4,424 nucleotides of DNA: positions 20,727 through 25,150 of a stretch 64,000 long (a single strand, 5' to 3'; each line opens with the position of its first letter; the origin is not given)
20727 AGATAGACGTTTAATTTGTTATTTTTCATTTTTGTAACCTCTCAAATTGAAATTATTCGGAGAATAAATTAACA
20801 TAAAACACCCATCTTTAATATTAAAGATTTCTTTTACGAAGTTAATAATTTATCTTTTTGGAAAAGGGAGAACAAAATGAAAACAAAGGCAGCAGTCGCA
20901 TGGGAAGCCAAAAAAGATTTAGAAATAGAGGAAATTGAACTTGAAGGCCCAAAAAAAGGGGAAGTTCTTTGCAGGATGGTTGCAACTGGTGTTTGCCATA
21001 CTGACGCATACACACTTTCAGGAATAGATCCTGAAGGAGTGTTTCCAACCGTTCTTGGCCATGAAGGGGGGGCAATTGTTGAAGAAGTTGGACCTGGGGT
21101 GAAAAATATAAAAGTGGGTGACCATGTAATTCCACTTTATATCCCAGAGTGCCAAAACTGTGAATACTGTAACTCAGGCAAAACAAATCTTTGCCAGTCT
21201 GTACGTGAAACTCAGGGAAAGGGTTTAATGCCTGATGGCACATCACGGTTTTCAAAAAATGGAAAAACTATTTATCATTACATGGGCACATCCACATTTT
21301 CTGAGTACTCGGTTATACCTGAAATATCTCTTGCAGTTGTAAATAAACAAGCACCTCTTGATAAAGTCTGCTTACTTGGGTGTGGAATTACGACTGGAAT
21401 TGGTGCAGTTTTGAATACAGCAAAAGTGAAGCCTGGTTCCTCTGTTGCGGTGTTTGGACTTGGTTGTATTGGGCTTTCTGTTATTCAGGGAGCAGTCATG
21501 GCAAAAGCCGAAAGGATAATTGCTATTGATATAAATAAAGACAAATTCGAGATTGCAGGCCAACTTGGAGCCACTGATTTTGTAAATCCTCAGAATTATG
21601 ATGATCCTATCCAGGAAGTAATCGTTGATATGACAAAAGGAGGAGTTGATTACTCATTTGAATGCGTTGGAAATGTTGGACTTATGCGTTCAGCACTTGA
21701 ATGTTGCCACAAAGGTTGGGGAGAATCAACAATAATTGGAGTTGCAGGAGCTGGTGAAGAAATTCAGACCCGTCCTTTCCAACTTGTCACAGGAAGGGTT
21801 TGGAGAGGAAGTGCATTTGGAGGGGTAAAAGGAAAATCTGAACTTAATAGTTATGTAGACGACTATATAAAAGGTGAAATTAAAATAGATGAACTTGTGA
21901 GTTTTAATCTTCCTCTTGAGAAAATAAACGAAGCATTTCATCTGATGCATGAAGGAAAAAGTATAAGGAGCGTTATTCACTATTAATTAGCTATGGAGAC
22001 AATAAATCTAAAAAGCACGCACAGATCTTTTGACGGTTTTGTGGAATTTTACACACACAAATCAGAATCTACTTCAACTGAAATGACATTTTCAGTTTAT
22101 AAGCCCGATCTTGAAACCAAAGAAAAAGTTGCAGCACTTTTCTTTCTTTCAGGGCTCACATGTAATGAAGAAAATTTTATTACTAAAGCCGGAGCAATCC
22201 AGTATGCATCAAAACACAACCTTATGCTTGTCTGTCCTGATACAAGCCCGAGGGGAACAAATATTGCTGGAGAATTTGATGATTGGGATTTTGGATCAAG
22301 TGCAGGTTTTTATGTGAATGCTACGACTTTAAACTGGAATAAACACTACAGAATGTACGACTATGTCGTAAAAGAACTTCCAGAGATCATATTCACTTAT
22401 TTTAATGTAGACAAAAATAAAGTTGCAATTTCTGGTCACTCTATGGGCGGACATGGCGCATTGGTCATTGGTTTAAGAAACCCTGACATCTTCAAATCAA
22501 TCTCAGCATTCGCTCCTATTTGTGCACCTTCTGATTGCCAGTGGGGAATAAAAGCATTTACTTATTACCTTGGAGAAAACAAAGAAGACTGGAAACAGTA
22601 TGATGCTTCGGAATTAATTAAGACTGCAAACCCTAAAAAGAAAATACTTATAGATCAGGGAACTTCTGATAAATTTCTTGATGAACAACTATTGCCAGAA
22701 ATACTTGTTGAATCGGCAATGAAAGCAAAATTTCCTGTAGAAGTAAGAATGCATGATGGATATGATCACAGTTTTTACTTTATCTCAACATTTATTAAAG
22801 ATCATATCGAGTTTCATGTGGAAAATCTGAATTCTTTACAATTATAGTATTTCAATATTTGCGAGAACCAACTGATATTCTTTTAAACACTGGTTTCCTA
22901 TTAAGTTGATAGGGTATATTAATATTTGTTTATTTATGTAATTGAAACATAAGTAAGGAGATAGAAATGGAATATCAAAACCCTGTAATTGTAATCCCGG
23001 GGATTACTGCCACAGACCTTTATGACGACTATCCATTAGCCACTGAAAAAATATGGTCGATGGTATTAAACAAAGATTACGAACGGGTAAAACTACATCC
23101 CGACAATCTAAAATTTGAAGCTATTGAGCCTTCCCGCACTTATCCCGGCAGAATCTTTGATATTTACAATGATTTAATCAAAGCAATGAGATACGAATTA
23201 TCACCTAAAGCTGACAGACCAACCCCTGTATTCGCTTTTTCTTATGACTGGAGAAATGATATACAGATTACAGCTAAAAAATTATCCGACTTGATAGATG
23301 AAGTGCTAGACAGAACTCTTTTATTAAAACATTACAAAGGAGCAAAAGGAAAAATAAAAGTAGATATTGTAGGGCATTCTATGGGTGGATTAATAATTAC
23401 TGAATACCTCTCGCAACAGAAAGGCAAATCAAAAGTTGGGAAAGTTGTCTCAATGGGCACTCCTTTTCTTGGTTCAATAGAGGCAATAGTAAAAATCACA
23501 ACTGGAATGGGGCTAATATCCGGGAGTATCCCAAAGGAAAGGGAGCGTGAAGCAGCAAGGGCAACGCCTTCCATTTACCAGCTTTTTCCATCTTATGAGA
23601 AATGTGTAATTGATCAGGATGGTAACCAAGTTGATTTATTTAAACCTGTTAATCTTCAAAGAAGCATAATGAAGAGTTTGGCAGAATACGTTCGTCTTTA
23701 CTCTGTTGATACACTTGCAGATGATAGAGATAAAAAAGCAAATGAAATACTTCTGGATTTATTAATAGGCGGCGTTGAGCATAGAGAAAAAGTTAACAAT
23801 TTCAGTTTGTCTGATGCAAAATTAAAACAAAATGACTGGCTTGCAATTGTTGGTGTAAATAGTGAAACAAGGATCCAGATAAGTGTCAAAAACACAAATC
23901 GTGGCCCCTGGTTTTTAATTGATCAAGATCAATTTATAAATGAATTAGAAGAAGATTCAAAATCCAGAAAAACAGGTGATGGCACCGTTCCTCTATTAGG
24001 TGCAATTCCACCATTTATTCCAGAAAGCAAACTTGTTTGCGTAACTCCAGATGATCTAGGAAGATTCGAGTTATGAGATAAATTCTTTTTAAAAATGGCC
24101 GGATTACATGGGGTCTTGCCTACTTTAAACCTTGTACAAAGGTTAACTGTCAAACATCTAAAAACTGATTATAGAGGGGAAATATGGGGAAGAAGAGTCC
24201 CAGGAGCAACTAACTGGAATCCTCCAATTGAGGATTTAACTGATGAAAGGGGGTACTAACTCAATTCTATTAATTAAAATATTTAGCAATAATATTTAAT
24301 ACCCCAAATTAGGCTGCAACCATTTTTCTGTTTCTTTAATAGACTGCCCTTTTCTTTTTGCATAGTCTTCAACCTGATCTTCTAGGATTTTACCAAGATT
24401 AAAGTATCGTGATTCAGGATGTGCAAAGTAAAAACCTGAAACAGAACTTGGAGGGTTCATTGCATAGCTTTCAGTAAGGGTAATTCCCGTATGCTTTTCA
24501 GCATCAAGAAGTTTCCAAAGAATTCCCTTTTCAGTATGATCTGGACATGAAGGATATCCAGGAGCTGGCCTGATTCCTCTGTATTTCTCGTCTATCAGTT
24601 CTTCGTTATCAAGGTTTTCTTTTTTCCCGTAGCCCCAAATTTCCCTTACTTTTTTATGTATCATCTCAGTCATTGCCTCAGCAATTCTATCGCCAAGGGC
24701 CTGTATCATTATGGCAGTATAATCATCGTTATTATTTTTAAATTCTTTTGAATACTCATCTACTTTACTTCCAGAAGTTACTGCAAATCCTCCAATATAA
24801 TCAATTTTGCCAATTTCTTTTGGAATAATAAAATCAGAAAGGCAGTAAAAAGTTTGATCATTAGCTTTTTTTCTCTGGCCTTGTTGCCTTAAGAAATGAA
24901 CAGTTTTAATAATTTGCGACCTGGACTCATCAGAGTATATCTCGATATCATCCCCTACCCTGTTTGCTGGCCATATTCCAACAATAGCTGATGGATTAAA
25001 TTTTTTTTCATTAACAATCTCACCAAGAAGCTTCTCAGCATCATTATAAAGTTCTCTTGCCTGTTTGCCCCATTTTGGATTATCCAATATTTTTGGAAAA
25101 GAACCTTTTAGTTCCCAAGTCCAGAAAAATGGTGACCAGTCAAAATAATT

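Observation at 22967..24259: Lipase split by one in-frame UGA just before its probable catalytic His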

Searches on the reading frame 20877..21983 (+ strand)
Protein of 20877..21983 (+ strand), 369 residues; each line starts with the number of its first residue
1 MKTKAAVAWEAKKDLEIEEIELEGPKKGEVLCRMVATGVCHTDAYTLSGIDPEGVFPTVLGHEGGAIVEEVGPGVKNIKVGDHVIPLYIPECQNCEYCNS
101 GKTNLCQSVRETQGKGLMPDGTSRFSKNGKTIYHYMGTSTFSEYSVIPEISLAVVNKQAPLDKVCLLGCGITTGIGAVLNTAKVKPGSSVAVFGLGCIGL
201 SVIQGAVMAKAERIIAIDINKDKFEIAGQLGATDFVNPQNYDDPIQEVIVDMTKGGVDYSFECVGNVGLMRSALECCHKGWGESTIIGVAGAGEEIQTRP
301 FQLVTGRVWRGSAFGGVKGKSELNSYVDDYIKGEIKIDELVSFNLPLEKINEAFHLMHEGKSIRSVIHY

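Call 6: search_protein_families(library=pfam, proteins=[window:20877-21983:+], max_evalue=0.01)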
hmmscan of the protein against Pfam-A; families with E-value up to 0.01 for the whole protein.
window:20877-21983:+ (369 aa): 3 families
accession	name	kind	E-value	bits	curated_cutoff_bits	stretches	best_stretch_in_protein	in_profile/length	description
PF00107.32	ADH_zinc_N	-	4.7e-24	85.2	31.8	1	198-320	2-117/129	Zinc-binding dehydrogenase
PF08240.17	ADH_N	-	5.3e-20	72.1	23.5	1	27-150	2-97/104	Alcohol dehydrogenase GroES-like domain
PF13602.12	ADH_zinc_N_2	-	0.0031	18.9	27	1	231-362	2-128/134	Zinc-binding dehydrogenase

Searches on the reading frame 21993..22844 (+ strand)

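Call 6: search_protein_families(library=pfam, proteins=[window:21993-22844:+], max_evalue=0.01)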
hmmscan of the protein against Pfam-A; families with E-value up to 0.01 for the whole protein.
window:21993-22844:+ (284 aa): 10 families
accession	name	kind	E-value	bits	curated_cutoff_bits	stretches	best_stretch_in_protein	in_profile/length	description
PF00756.26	Esterase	-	2.5e-58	198.3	22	1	24-274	1-251/251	Putative esterase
PF00326.27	Peptidase_S9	-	6.5e-07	29.5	22.6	1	138-262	60-190/213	Prolyl oligopeptidase family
PF01738.24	DLH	-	1.3e-05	25.3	21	1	137-262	91-189/217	Dienelactone hydrolase family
PF12146.15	Hydrolase_4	-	2.3e-05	24.2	27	1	123-210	56-140/239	Serine aminopeptidase, S33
PF20434.5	BD-FAE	-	0.00031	20.7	26.8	1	136-164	83-111/215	BD-FAE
PF07859.19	Abhydrolase_3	-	0.00044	20.5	25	0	126-261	60-208/210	alpha/beta hydrolase fold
PF12740.14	PETase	-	0.0024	17.8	28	1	138-175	121-157/263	PET hydrolase-like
PF07224.18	Chlorophyllase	-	0.0032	16.8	26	1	117-172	91-146/301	Chlorophyllase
PF12715.13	Abhydrolase_7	-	0.0035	17.1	21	0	124-169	207-252/388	Abhydrolase family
PF20408.4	Abhydrolase_11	-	0.0077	16.4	27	0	138-261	72-167/193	Alpha/beta hydrolase domain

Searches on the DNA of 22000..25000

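Call 39: search_rna_families(source=window, start=22000, end=25000, threshold=evalue, max_evalue=1)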
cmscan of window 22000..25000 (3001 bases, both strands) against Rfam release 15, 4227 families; matches with E-value up to 1: 1.
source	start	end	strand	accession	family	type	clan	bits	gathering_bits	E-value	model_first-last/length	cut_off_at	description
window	22145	22186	+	RF01299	SNORD2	Gene; snRNA; snoRNA; CD-box;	CL00072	23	37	0.31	21-63/69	no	Small nucleolar RNA SNORD2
